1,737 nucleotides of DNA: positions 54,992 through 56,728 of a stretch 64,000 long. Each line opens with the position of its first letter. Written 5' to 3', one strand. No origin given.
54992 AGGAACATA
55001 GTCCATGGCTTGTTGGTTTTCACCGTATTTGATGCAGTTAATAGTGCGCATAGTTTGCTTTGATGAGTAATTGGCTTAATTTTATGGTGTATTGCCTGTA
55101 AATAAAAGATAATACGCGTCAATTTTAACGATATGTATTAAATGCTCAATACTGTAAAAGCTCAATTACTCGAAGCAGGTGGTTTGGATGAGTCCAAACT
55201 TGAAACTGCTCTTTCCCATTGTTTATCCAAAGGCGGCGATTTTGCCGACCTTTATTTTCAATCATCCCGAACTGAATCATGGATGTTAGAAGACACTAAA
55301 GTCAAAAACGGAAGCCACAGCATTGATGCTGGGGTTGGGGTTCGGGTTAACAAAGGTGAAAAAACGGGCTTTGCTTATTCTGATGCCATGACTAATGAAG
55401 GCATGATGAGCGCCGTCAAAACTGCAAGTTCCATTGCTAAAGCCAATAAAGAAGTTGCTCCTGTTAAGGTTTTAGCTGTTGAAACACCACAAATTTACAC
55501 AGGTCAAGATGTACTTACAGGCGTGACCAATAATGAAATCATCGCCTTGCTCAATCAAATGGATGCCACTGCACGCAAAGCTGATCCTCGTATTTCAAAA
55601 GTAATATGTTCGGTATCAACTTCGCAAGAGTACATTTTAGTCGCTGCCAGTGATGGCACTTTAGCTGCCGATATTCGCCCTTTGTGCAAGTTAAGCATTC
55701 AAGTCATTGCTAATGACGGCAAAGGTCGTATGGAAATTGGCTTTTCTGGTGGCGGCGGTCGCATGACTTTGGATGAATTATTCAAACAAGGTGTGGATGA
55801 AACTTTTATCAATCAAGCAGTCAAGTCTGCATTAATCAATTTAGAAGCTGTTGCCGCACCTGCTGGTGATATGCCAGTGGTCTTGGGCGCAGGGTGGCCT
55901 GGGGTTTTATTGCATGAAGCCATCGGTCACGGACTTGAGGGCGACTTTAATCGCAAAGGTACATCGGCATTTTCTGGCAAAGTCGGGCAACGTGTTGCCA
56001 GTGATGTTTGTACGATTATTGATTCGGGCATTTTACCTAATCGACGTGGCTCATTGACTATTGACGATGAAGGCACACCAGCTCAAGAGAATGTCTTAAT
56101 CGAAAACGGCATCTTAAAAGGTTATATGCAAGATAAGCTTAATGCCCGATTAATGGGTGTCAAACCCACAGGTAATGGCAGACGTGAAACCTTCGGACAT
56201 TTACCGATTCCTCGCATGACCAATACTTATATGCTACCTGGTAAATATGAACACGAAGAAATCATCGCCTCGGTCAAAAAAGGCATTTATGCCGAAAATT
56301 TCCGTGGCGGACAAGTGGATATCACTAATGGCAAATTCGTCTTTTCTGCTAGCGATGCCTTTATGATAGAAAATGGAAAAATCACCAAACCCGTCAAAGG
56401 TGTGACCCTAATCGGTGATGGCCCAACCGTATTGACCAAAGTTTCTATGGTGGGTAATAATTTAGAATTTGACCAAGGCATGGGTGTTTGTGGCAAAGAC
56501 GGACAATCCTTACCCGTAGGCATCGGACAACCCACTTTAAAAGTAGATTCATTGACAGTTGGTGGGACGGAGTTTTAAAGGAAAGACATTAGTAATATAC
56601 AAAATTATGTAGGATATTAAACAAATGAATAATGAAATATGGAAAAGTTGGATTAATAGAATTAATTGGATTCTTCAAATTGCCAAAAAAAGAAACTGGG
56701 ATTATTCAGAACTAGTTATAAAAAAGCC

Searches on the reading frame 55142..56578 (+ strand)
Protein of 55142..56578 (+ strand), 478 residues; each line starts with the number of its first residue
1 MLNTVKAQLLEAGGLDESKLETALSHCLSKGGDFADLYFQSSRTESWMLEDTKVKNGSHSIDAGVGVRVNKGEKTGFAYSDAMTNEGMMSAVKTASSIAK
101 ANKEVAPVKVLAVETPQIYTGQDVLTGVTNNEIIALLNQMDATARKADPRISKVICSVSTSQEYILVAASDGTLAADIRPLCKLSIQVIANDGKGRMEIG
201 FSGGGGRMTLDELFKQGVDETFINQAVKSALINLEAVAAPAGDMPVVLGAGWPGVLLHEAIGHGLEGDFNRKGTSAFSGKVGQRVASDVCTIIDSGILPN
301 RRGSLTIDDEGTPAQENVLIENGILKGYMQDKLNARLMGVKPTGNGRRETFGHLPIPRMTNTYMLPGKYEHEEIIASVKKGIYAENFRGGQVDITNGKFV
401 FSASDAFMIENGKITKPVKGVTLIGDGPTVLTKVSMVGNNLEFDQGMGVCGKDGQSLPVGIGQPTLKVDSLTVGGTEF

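Call 14: find_encoding_contigs(protein=window:55142-56578:+, flank=10000, max_places=10)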
Protein window:55142-56578:+ (478 aa): no gene with exactly this product is on record in the collection.

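Call 53: find_related_loci(query=window:55142-56578:+, collection=genome_contigs, flank=10000)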
Query window:55142-56578:+ (478 aa) in genome_contigs; peptide patterns used: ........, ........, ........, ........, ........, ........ (x = any residue, [..] = any of these).
600 stretches matched a pattern (row limit reached: there are more); 595 encode a relative of the query (tblastn E <= 1e-3); the best 80 are kept; 80 distinct loci.
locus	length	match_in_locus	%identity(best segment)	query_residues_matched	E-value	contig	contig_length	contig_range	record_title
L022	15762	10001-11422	60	2-476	0e+0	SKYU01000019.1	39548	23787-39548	MAG: Gammaproteobacteria bacterium isolate CSSed162cmB_305 CSSed16-2cmB-1117, whole genome shotgun sequence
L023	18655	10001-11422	61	1-476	0e+0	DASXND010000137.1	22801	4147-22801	MAG TPA_asm: Dyella sp. isolate SMAG_U5345 k141_1956034, whole genome shotgun sequence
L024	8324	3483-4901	59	2-476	0e+0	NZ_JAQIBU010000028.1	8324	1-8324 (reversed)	MAG: Oleiagrimonas sp. isolate GH2 k119_108286, whole genome shotgun sequence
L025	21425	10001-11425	59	2-477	0e+0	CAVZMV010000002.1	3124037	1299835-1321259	MAG: uncultured Gammaproteobacteria bacterium isolate MFD01916.bin.1.28 genome assembly, contig: contig_39, whole genome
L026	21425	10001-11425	58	2-477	0e+0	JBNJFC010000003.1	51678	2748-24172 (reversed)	MAG: Pseudomonadota bacterium isolate Y22_7dBSd1.bin.90 NODE_207_length_51678_cov_16.827003, whole genome shotgun sequen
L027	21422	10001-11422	59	2-476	0e+0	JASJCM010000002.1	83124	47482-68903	MAG: Woeseiaceae bacterium isolate MO_167.B2 MO_167.c_104, whole genome shotgun sequence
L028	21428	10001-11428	59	1-477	0e+0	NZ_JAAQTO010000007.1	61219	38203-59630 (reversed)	Billgrantia bachuensis strain DX6 contig7, whole genome shotgun sequence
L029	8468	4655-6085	59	1-477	0e+0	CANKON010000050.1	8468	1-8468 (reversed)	MAG: Methylococcaceae bacterium isolate RH-9nov16-326 genome assembly, contig: RH-9nov16-C-C21213, whole genome shotgun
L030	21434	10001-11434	59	2-476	0e+0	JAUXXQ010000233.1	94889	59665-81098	MAG: Methylobacter sp. isolate C17_concoct.bin.6 C17_k141_23626, whole genome shotgun sequence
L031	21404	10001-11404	59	9-477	0e+0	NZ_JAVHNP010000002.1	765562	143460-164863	Halomonas sp. DWK9 Scaffold2, whole genome shotgun sequence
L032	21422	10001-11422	59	2-476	0e+0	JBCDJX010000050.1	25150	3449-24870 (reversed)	MAG: Pseudomonadota bacterium isolate P01_H01_bin.45 k141_290636_length_25150_cov_34.4037, whole genome shotgun sequence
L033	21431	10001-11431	58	1-476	0e+0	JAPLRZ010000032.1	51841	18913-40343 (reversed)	MAG: Methylococcales bacterium isolate LacPavin_0818_WC45_MAG_42_49 LacPavin_0818_WC45_scaffold_1028756, whole genome sh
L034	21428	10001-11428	57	1-477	0e+0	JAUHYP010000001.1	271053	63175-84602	MAG: Gammaproteobacteria bacterium isolate 3_bin.7 NODE_88_length_271053_cov_52.924507, whole genome shotgun sequence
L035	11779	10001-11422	58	2-476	0e+0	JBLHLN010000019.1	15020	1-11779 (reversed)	MAG: Woeseiaceae bacterium isolate 3300054698_109 Ga0535670_0007362, whole genome shotgun sequence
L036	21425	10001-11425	58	2-477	0e+0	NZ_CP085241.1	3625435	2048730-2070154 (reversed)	Vreelandella venusta strain ABH-602 chromosome, complete genome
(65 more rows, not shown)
